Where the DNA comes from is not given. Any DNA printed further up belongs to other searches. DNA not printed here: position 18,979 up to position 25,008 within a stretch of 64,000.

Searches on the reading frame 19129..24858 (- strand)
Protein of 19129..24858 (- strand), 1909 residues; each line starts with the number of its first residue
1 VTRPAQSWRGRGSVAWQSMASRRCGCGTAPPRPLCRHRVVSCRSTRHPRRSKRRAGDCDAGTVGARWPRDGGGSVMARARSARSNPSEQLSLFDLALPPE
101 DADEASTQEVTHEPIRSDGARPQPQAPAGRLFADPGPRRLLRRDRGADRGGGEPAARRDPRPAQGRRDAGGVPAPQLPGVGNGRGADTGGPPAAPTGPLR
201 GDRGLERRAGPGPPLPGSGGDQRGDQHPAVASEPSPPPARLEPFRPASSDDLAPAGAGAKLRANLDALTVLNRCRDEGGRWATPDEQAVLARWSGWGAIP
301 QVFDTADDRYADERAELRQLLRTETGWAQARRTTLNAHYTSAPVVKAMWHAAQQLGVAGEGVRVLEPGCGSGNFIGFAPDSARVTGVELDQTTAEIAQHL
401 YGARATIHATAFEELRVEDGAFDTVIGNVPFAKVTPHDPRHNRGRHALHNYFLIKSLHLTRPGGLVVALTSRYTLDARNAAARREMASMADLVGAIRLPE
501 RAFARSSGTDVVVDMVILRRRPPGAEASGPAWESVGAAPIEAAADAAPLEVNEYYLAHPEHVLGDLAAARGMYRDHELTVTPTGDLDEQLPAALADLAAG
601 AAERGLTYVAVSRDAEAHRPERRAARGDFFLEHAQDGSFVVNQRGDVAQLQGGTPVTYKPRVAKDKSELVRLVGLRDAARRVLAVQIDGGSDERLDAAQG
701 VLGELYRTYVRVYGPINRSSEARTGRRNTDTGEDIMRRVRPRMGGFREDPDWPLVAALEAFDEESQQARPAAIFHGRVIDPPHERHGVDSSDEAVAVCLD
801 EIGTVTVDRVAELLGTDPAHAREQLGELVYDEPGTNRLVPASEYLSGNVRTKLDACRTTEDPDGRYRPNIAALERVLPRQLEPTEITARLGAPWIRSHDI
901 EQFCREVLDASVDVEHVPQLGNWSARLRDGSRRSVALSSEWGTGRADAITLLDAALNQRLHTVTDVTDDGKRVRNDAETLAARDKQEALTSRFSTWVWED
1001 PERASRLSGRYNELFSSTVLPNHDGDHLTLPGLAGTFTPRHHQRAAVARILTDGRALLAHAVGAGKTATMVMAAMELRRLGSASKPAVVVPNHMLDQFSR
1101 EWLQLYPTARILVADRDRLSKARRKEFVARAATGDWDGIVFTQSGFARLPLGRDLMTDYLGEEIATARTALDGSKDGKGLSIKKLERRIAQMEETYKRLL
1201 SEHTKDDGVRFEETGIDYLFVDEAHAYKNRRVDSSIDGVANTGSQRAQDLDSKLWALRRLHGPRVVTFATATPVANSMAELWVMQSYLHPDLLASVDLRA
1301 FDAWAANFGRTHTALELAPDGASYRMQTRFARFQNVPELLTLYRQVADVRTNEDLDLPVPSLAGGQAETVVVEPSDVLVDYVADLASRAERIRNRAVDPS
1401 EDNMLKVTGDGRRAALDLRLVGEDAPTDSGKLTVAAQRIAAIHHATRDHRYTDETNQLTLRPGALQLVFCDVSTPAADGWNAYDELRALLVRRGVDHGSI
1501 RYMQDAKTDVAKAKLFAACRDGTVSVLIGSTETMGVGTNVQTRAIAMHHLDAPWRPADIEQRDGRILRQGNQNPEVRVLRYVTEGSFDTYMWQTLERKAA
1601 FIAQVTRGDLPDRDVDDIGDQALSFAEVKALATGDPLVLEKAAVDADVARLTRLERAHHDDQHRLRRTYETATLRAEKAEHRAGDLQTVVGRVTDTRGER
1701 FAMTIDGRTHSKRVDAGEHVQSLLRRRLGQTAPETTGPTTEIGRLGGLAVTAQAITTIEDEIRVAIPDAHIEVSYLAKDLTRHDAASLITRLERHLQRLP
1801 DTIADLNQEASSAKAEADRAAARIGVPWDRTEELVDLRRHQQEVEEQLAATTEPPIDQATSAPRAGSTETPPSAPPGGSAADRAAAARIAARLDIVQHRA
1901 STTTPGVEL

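Call 41: find_encoding_contigs(protein=window:19129-24858:-, flank=10000, max_places=1)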
Protein window:19129-24858:- (1909 aa): no gene with exactly this product is on record in the collection.

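Call 44: search_protein_families(library=pfam, proteins=[window:19132-24858:-], max_evalue=0.001)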
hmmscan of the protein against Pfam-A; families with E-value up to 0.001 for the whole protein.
window:19132-24858:- (1909 aa): 7 families
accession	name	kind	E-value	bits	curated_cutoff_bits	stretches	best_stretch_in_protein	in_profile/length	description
PF04851.21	ResIII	-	5.8e-08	33.2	22.5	1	1037-1229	2-139/164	Type III restriction enzyme, res subunit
PF13649.12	Methyltransf_25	-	8.1e-08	33.3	27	1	364-438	1-81/97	Methyltransferase domain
PF08241.18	Methyltransf_11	-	3.6e-06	28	21.2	1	365-427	1-66/95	Methyltransferase domain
PF00176.29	SNF2-rel_dom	-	1.3e-05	24.9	24.9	1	1056-1306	20-194/290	SNF2-related domain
PF00271.37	Helicase_C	-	0.0002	22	23.5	1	1499-1570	41-110/110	Helicase conserved C-terminal domain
PF00270.35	DEAD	-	0.00059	20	26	0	1041-1095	2-57/167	DEAD/DEAH box helicase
PF07669.17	Eco57I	-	0.00091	19.8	25.3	0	401-482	54-145/171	Eco57I restriction-modification methylase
